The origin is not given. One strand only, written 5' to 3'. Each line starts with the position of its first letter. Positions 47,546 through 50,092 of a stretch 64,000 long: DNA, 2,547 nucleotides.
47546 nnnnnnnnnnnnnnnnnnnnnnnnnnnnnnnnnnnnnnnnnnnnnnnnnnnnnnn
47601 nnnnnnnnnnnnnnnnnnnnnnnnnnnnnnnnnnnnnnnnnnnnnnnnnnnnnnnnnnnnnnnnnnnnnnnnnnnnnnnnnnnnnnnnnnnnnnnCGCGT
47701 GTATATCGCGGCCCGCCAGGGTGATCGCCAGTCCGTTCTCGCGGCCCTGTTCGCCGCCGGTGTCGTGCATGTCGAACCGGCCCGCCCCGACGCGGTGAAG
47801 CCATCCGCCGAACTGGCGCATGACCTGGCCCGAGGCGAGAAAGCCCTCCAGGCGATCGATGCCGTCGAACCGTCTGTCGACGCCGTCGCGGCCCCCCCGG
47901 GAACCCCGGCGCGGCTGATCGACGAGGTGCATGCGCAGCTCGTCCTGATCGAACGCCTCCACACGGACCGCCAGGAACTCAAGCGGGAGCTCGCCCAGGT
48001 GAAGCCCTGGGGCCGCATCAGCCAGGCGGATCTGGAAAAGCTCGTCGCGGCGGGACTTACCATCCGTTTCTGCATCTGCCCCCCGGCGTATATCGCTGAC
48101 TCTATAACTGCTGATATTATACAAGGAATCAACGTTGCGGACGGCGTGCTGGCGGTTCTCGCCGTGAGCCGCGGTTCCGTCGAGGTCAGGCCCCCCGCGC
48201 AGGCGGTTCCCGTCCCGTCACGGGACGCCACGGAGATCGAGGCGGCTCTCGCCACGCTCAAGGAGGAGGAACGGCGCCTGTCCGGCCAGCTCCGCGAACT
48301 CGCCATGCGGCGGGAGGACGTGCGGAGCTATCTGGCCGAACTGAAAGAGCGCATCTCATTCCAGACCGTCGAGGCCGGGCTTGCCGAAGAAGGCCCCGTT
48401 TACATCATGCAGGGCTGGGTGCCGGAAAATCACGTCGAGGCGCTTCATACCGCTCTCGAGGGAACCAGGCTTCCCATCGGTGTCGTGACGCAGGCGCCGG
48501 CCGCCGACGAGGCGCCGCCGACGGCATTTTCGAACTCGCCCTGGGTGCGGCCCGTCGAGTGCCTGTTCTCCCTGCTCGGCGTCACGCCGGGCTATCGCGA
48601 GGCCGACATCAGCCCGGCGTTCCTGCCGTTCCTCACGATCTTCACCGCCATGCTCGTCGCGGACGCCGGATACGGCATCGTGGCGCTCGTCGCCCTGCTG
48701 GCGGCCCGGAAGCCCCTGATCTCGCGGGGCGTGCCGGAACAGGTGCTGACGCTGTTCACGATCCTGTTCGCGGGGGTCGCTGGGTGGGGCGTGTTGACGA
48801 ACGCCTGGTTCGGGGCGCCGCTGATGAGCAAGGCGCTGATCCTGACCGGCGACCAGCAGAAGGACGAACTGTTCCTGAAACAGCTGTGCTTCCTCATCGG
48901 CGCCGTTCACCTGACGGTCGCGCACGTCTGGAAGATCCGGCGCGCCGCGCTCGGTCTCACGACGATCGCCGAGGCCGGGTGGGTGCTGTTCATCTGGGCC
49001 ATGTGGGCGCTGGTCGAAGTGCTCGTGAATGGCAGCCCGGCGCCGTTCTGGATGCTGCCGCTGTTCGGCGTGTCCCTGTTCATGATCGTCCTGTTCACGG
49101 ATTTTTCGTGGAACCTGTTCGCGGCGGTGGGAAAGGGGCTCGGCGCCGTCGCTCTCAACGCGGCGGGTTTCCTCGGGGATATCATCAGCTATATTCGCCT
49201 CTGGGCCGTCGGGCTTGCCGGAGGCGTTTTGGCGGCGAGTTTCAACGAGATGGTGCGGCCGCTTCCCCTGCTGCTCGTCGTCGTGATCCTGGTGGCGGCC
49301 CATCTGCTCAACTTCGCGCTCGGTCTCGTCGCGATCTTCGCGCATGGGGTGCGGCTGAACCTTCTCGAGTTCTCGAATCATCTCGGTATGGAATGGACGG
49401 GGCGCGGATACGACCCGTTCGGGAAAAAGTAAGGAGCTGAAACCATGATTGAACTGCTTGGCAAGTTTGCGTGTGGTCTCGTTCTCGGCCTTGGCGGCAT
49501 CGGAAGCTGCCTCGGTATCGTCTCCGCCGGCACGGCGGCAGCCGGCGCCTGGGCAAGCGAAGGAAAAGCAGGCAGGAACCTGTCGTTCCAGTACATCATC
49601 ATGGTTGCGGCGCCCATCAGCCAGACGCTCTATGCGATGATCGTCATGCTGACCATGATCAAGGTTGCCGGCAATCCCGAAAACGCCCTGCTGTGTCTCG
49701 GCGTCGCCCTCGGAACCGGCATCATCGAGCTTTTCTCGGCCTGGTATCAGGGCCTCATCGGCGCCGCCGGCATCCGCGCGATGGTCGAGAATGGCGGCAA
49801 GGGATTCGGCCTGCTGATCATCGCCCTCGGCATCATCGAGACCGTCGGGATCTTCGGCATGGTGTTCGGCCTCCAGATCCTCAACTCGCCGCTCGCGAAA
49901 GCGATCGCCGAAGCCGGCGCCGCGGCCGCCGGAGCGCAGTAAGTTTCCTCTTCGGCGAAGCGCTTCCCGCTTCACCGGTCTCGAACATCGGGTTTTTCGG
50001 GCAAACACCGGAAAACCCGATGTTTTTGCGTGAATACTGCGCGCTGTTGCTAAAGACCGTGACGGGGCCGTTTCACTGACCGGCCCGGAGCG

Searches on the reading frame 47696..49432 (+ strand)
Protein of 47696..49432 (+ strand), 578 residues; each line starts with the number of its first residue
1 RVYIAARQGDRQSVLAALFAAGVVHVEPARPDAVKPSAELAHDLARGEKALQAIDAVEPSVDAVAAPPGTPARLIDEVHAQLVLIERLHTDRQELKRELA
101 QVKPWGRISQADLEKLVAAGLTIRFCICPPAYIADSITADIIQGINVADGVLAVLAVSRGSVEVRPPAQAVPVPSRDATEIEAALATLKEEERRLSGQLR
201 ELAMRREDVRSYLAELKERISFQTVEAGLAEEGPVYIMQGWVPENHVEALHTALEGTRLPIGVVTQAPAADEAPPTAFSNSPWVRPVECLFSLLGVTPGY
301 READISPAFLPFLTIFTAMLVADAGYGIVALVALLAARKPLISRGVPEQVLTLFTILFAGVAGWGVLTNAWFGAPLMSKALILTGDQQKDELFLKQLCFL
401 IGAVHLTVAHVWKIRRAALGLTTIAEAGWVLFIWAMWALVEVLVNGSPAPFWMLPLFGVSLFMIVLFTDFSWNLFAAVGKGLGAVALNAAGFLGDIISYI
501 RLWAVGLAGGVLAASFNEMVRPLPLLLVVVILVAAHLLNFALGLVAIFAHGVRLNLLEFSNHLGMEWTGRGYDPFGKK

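Call 85: search_protein_families(library=pfam, proteins=[window:47696-49432:+], max_evalue=0.001)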
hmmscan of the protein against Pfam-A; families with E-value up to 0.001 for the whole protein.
window:47696-49432:+ (578 aa): 1 family
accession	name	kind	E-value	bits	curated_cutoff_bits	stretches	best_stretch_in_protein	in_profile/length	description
PF01496.24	V_ATPase_I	-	2.6e-06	26.2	30.7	0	179-333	253-409/815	V-type ATPase 116kDa subunit family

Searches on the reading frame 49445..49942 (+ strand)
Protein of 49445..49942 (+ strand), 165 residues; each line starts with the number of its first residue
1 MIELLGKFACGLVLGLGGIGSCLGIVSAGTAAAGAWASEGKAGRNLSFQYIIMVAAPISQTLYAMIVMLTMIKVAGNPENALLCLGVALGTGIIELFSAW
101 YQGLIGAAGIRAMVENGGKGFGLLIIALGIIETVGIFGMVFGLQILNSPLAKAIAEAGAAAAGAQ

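Call 85: search_protein_families(library=pfam, proteins=[window:49445-49942:+], max_evalue=0.001)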
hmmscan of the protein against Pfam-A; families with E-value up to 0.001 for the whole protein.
window:49445-49942:+ (165 aa): 1 family
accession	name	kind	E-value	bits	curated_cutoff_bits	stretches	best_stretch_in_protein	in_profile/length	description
PF00137.26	ATP-synt_C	-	1.1e-14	54.9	24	2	85-143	1-58/60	ATP synthase subunit C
